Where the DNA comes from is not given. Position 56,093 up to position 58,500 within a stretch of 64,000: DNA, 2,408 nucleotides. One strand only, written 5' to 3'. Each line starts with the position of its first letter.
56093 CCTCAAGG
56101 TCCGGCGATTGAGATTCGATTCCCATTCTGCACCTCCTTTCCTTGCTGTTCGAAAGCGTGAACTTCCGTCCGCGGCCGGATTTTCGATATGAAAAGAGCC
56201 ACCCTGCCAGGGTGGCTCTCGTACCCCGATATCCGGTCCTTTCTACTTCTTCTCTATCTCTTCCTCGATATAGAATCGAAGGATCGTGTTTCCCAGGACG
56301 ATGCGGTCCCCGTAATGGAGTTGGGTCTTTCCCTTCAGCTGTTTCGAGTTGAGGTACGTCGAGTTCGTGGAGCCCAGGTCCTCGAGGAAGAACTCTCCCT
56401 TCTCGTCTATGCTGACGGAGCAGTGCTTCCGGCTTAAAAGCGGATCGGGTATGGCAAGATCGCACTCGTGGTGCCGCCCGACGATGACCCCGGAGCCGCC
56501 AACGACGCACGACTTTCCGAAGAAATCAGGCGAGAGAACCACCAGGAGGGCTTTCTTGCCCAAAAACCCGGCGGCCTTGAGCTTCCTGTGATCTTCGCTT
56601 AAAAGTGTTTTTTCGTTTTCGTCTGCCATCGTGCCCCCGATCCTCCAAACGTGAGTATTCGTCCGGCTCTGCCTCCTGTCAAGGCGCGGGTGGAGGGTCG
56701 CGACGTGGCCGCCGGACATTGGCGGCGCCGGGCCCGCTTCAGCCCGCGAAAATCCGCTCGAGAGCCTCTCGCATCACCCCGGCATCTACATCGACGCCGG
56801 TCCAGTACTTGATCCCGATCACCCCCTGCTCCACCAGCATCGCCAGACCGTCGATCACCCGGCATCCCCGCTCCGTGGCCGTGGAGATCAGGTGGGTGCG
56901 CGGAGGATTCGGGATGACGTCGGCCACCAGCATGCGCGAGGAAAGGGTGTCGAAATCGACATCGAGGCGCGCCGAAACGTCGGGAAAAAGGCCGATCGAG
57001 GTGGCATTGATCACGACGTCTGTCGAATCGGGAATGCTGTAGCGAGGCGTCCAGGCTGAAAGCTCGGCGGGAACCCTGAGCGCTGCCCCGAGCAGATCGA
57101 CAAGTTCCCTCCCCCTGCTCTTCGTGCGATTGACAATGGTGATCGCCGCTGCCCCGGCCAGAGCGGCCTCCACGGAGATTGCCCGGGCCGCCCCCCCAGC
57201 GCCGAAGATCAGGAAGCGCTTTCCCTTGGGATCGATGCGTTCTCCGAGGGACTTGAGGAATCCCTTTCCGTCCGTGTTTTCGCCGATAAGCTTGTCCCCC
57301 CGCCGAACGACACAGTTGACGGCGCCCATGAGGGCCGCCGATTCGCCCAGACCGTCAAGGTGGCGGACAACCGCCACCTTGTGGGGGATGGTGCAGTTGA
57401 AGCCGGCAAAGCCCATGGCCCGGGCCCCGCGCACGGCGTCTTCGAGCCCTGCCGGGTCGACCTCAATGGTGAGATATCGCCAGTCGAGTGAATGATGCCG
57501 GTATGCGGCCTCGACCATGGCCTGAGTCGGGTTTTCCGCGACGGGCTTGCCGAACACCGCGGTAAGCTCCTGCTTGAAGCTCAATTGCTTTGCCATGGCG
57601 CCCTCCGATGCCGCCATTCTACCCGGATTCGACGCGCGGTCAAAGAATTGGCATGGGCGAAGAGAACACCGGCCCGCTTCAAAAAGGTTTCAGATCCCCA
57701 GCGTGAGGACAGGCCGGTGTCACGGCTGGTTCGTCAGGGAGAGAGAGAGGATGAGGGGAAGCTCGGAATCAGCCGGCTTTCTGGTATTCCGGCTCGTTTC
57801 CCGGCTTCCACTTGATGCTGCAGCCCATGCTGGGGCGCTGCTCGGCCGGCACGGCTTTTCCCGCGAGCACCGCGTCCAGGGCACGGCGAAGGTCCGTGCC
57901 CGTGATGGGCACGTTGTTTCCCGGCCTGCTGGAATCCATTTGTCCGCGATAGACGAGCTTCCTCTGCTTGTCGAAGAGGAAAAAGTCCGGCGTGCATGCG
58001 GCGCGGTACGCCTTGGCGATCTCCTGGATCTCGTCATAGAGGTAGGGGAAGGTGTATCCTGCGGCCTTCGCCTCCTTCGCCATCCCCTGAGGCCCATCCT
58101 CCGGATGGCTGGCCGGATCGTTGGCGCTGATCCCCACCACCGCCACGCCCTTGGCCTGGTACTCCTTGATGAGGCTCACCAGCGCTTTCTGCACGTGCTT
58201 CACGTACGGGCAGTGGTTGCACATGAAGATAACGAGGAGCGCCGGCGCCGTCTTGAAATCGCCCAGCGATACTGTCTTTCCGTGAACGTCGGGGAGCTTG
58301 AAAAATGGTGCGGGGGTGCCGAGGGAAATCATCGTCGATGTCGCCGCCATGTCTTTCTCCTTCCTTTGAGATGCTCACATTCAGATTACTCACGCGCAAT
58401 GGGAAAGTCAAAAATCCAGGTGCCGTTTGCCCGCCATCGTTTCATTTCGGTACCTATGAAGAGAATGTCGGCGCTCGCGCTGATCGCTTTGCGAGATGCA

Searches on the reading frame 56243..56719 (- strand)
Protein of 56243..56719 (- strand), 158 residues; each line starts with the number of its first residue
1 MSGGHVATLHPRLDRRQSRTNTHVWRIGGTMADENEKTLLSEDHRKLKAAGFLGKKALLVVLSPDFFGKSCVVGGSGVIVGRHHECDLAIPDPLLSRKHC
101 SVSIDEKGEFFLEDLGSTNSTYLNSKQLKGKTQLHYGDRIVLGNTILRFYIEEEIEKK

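Call 4: search_protein_families(library=pfam, proteins=[window:56243-56719:-], max_evalue=1)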
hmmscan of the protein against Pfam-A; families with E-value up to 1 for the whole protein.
window:56243-56719:- (158 aa): 2 families
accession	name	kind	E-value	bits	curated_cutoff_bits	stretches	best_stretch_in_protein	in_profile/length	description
PF00498.31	FHA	-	1e-21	77.6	20.7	1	78-143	1-67/67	FHA domain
PF16697.10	Yop-YscD_cpl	-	1.4e-14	54.5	33.2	1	68-150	9-91/94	Inner membrane component of T3SS, cytoplasmic domain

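Call 49: search_protein_families(library=phrogs, proteins=[L015:6440-6778:-], max_evalue=1)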
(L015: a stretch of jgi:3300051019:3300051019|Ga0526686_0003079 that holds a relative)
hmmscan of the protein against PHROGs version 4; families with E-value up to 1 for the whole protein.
L015:6440-6778:- (113 aa): 0 families

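Call 50: search_protein_families(library=ncbifam, proteins=[L015:6440-6778:-], max_evalue=0.1)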
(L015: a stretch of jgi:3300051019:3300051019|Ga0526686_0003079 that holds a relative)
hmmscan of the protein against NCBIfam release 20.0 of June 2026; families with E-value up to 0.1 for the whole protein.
L015:6440-6778:- (113 aa): 0 families

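Call 56: search_protein_families(library=pfam, proteins=[L015:6440-6778:-], max_evalue=1)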
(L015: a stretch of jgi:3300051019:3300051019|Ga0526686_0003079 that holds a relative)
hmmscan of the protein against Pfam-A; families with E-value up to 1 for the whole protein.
L015:6440-6778:- (113 aa): 3 families
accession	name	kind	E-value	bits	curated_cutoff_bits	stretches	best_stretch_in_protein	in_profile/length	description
PF18692.7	DUF5640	-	0.0002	21.6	28.5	1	34-107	1-76/85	Family of unknown function (DUF5640)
PF16369.11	GH43_C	-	0.014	16.3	23.4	1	36-96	17-77/100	C-terminal lipocalin-like domain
PF16395.11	DUF5004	-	0.052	14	21.6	1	53-80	78-105/153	Domain of unknown function (DUF5004)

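Call 68: find_encoding_contigs(protein=window:56243-56629:-, flank=3000, max_places=10)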
Protein window:56243-56629:- (128 aa): 5 contigs read that carry it; 5 places shown.
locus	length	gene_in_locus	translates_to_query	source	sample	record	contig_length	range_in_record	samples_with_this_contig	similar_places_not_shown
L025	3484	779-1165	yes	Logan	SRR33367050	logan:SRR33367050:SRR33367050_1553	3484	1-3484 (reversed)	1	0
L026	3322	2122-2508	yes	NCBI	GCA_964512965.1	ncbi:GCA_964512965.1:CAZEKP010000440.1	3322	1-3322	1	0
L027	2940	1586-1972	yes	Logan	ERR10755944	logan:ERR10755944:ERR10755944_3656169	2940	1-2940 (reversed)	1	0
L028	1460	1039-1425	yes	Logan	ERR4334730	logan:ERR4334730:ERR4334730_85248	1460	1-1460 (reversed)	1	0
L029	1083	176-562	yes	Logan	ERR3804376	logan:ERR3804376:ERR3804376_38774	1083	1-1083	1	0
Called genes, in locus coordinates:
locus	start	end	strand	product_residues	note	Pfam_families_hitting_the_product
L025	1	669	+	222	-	?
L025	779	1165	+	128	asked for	PF16697:Yop-YscD_cpl, PF00498:FHA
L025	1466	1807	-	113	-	-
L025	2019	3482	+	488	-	?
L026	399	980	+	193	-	PF00578:AhpC-TSA, PF08534:Redoxin, PF13905:Thioredoxin_8 (weak)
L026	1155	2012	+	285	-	PF08501:Shikimate_dh_N, PF18317:SDH_C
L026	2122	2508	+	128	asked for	PF16697:Yop-YscD_cpl, PF00498:FHA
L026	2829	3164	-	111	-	-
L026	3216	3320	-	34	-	?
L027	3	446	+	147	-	?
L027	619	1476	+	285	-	PF08501:Shikimate_dh_N, PF18317:SDH_C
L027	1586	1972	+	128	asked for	PF16697:Yop-YscD_cpl, PF00498:FHA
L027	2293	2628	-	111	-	-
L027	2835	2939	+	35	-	?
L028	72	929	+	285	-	PF08501:Shikimate_dh_N, PF18317:SDH_C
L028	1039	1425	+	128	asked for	PF16697:Yop-YscD_cpl, PF00498:FHA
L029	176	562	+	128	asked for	PF16697:Yop-YscD_cpl, PF00498:FHA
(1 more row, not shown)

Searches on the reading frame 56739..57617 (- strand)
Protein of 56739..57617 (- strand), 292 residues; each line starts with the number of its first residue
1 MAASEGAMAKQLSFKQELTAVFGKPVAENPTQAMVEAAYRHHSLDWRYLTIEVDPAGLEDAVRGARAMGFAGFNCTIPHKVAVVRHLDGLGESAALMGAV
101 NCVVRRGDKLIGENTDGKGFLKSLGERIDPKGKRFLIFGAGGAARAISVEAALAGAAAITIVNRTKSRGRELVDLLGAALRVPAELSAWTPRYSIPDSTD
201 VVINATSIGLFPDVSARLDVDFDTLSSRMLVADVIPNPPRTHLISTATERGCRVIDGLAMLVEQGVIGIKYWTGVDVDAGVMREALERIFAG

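Call 4: search_protein_families(library=pfam, proteins=[window:56739-57617:-], max_evalue=1)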
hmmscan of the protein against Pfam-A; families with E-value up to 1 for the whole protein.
window:56739-57617:- (292 aa): 4 families
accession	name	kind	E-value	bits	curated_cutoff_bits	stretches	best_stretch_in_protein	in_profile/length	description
PF08501.16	Shikimate_dh_N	-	2.3e-20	73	27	1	21-103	1-83/83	Shikimate dehydrogenase substrate binding domain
PF18317.6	SDH_C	-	4.3e-10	39.6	25.8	1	257-287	1-31/31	Shikimate 5'-dehydrogenase C-terminal domain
PF01488.26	Shikimate_DH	-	5.8e-05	23.6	24.3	1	131-207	11-84/138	Shikimate / quinate 5-dehydrogenase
PF03435.24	Sacchrp_dh_NADP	-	0.18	12.5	25.1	0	136-176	2-43/129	Saccharopine dehydrogenase NADP binding domain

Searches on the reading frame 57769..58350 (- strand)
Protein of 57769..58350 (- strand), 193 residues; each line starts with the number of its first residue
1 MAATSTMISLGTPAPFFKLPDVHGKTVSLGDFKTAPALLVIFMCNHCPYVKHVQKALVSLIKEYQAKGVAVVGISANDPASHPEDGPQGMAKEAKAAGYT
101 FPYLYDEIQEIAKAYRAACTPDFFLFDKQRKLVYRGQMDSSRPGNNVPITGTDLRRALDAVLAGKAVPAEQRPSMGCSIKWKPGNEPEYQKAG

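Call 4: search_protein_families(library=pfam, proteins=[window:57769-58350:-], max_evalue=1)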
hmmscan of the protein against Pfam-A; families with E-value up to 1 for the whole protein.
window:57769-58350:- (193 aa): 11 families
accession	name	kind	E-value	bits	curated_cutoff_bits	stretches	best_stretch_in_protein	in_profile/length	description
PF00578.27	AhpC-TSA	-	1e-23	84.1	26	1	11-134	2-123/124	AhpC/TSA family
PF08534.16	Redoxin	-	6.8e-21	75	26.6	1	11-148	3-142/148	Redoxin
PF13905.12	Thioredoxin_8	-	2.9e-06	28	27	1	38-131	4-93/94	Thioredoxin-like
PF13098.12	Thioredoxin_2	-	4.1e-06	27.5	27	1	37-140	7-97/104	Thioredoxin-like domain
PF23771.1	DUF7168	-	0.031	14.4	25.5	1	89-123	54-85/140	Domain of unknown function (DUF7168)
PF20029.6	DUF6436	-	0.042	14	27.3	1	34-138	19-93/133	Domain of unknown function (DUF6436)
PF22560.2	GMT-wHTH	-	0.062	14.2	27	1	24-63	39-72/82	GMT-like wHTH domain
PF00255.25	GSHPx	-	0.074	13.1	27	1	20-78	7-63/108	Glutathione peroxidase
PF00085.26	Thioredoxin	-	0.095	13.2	23.5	0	36-78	19-60/103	Thioredoxin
PF09825.15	BPL_N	-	0.15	11.4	24.2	1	16-76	30-90/283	Biotin-protein ligase, N terminal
PF02630.20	SCO1-SenC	-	0.23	11.9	22.8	1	17-116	4-104/134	SCO1/SenC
